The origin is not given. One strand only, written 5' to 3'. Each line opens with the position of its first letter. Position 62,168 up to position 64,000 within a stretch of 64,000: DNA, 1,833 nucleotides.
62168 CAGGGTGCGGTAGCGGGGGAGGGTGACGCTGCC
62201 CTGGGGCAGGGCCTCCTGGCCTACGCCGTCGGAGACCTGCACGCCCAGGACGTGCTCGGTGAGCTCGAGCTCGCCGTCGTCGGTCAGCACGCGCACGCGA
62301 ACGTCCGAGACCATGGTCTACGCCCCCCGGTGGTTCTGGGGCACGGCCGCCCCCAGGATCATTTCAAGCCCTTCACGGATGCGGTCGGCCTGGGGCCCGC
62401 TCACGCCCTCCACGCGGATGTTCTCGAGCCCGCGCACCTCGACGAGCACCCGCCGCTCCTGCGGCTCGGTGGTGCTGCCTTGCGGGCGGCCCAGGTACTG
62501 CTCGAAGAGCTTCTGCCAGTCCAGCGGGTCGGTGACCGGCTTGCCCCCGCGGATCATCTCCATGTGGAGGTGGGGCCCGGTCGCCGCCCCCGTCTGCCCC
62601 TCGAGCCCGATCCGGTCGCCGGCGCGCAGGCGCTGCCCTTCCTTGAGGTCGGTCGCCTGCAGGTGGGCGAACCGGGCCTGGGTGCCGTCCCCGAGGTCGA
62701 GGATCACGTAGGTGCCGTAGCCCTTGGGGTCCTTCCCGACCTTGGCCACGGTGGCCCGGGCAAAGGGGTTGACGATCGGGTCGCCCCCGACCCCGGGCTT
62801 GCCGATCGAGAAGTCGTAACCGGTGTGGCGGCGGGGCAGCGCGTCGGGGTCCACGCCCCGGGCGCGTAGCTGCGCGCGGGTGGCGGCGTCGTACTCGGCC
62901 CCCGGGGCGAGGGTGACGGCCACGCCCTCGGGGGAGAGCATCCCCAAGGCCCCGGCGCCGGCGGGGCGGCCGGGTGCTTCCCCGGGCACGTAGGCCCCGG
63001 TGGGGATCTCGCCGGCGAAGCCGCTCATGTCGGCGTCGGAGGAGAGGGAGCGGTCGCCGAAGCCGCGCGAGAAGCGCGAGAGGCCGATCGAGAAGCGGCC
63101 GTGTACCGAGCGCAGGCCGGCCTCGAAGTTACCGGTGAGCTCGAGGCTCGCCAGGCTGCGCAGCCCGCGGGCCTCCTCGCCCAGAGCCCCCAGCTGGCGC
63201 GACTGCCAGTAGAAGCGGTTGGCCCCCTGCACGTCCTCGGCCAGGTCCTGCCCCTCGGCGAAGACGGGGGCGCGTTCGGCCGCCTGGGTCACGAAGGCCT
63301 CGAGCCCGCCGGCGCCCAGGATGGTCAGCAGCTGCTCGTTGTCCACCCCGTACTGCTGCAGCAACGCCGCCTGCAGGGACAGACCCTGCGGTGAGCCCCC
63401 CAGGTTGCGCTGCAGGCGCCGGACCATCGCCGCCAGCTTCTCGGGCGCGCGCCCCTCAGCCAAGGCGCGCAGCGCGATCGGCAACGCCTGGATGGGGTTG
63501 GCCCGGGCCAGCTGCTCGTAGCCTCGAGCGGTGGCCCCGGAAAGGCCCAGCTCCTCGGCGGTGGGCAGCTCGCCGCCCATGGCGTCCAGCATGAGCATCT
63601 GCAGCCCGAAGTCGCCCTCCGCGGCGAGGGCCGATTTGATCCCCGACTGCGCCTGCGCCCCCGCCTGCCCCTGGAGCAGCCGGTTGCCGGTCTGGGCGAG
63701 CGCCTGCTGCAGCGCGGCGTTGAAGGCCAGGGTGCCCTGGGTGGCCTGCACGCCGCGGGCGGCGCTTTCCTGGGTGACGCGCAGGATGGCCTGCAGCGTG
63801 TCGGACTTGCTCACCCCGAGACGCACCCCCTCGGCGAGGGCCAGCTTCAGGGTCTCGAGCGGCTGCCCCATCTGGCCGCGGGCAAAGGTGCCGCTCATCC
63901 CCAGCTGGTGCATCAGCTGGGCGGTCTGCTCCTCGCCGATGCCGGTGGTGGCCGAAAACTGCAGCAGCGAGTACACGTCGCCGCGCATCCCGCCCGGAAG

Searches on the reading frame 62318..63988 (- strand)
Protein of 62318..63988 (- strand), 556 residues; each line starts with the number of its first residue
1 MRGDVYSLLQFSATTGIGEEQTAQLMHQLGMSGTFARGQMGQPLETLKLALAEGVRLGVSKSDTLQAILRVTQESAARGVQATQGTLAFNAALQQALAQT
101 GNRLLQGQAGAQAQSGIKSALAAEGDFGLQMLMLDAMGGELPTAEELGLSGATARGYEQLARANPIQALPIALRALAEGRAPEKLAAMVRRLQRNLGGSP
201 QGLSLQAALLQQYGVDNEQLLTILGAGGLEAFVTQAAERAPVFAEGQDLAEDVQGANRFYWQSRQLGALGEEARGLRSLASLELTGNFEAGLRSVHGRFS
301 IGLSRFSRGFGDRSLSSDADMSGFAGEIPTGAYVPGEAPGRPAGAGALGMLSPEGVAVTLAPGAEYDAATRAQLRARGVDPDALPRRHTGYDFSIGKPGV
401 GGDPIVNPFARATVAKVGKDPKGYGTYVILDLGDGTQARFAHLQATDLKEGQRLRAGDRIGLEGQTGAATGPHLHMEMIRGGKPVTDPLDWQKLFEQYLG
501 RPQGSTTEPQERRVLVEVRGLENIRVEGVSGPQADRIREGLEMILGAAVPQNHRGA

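Call 20: search_protein_families(library=phrogs, proteins=[window:62318-63988:-], max_evalue=0.00001)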
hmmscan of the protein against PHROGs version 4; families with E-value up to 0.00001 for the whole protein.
window:62318-63988:- (556 aa): 18 families
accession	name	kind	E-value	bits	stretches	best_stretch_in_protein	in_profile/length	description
phrog_7767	-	other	1.3e-16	61.9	1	386-494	19-121/194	metallo-endopeptidase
phrog_6700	-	lysis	4e-15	54.9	1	373-515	2611-2747/2898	endolysin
phrog_21656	-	other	9.1e-15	54.7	1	383-513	632-766/1022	peptidase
phrog_10030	-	tail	1.6e-14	53.2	1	422-487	1950-2014/2105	tail length tape measure protein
phrog_3578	-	lysis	3.7e-13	50.6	1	417-493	273-357/405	endolysin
phrog_23188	-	tail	2.1e-12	45.4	1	385-488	3159-3260/5002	tail length tape measure protein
phrog_8537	-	unknown function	4.3e-12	47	1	411-498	33-121/384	-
phrog_14988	-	other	1e-11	46.1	1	412-492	53-139/272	peptidase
phrog_1067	-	head and packaging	4.7e-11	42.9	1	414-487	783-853/991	minor head protein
phrog_4070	-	tail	2.6e-10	40.1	1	419-513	650-750/989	tail length tape measure protein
phrog_880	-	lysis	3.9e-10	40.7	1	387-478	28-119/435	endolysin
phrog_3084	-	lysis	4.4e-09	36.9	1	388-491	24-133/468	endolysin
phrog_28672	-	other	7.4e-09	35.7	1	386-478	286-373/397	metallo-endopeptidase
phrog_16615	-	other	7.2e-07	29.4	1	422-484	448-510/529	peptidase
phrog_28394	-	unknown function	7.6e-07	29.6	1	402-491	213-299/303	-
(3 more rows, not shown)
